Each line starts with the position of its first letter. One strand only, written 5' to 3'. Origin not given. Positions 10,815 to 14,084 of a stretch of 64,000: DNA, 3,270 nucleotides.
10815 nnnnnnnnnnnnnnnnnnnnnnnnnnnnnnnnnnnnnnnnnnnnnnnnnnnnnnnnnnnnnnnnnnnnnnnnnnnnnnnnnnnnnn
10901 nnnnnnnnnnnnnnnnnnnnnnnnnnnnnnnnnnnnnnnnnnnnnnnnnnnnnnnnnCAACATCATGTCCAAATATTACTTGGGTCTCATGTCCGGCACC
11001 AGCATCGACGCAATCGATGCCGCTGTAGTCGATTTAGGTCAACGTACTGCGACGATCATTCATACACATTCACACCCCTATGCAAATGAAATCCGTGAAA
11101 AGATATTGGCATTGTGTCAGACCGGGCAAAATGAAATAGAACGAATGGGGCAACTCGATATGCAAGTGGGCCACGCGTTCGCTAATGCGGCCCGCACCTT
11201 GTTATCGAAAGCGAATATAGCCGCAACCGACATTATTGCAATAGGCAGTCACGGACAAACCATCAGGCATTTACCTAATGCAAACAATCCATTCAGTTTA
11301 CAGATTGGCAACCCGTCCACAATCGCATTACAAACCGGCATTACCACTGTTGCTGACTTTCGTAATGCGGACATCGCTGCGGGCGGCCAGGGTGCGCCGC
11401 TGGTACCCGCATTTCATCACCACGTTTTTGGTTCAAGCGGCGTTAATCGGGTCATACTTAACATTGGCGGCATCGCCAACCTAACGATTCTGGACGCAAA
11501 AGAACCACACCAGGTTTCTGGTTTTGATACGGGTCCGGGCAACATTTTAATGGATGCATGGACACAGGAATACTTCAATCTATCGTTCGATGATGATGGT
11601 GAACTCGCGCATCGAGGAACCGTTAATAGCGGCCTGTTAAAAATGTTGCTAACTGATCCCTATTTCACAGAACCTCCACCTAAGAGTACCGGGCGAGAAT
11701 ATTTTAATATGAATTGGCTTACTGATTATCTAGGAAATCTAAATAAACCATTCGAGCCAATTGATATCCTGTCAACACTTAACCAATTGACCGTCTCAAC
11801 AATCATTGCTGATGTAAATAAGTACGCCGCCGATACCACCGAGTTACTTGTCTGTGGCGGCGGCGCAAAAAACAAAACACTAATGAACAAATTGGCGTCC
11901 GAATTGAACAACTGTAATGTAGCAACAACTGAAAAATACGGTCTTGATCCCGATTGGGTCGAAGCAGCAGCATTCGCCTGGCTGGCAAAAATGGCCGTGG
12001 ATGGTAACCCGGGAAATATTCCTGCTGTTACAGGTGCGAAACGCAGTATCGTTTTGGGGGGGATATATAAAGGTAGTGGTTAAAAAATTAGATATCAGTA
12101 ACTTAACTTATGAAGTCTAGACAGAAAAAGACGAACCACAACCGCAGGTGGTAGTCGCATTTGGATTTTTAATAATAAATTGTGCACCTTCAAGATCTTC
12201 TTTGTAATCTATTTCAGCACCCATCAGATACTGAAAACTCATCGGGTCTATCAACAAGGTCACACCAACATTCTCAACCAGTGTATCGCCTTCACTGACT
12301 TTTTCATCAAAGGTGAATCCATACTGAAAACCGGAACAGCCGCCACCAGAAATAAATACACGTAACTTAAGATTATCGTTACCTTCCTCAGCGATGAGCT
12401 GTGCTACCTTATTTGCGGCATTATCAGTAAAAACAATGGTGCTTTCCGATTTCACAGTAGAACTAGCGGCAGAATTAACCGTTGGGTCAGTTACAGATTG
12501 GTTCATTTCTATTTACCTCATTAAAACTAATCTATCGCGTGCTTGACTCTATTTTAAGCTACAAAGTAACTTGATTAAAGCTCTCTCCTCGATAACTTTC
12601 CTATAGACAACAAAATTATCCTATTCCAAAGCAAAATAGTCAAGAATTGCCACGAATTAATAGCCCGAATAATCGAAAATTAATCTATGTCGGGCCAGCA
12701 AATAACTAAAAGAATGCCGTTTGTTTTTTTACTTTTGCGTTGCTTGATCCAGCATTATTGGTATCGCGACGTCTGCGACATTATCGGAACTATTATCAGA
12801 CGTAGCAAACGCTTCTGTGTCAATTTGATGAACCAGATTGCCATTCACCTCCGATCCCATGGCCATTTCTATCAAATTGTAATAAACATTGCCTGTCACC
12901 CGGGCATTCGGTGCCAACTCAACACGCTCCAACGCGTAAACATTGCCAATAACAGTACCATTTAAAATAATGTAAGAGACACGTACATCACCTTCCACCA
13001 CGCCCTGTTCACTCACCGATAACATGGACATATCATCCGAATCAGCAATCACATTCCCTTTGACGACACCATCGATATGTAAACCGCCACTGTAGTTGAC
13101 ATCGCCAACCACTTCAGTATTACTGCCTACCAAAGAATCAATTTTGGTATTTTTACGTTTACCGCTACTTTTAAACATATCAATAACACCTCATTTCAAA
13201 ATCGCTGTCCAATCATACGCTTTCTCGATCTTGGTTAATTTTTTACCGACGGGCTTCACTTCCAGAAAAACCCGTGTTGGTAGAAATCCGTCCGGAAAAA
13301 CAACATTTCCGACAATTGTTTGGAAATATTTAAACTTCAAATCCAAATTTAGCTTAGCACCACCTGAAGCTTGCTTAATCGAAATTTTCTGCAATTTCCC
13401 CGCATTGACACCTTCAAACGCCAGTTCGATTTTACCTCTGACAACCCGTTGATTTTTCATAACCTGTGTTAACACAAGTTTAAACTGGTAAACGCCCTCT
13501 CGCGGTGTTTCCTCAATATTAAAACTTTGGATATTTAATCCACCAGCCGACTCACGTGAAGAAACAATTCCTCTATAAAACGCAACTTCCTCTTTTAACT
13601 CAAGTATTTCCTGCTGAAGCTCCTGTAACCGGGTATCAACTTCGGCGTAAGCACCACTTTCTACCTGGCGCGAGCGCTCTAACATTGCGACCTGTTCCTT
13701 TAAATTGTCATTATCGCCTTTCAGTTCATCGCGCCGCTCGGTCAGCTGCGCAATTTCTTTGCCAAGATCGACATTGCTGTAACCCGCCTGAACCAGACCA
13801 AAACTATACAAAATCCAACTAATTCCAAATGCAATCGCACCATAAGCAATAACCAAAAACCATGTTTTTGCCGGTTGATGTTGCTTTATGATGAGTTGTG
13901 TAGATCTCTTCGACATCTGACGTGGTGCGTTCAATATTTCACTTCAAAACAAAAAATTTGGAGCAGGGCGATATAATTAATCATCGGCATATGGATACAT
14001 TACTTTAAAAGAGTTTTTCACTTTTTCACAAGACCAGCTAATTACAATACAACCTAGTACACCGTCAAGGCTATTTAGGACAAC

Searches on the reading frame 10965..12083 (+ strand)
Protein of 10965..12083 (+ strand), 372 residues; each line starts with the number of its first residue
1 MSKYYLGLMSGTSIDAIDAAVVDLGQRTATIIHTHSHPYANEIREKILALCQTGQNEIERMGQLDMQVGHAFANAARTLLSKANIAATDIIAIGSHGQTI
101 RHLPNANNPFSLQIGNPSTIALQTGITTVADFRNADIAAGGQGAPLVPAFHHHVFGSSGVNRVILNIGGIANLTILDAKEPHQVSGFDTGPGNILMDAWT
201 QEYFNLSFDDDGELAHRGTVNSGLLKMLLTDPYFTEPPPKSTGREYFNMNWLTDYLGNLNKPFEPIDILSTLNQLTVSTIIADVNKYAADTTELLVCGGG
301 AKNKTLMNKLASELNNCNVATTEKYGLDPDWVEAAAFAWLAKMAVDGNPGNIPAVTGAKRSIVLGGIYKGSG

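Call 56: search_protein_families(library=pfam, proteins=[window:10965-12083:+], max_evalue=0.00001)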
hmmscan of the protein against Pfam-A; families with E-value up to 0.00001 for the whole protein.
window:10965-12083:+ (372 aa): 1 family
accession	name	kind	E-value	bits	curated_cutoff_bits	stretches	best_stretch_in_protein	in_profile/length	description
PF03702.20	AnmK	-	3.6e-144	480.8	24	1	4-369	2-366/367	Anhydro-N-acetylmuramic acid kinase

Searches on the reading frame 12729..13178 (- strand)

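Call 56: search_protein_families(library=pfam, proteins=[window:12729-13178:-], max_evalue=0.00001)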
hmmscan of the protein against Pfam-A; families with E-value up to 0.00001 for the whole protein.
window:12729-13178:- (149 aa): 1 family
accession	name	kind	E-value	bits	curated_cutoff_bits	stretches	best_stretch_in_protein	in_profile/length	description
PF04519.19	Bactofilin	-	1.9e-23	83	27.9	1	16-115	2-97/98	Polymer-forming cytoskeletal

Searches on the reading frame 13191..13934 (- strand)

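Call 56: search_protein_families(library=pfam, proteins=[window:13191-13934:-], max_evalue=0.00001)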
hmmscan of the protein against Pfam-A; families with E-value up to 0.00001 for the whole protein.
window:13191-13934:- (247 aa): 1 family
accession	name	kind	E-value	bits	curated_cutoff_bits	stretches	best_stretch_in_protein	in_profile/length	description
PF20567.3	DUF6776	-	8.4e-43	146.4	27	1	78-222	1-147/149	Family of unknown function (DUF6776)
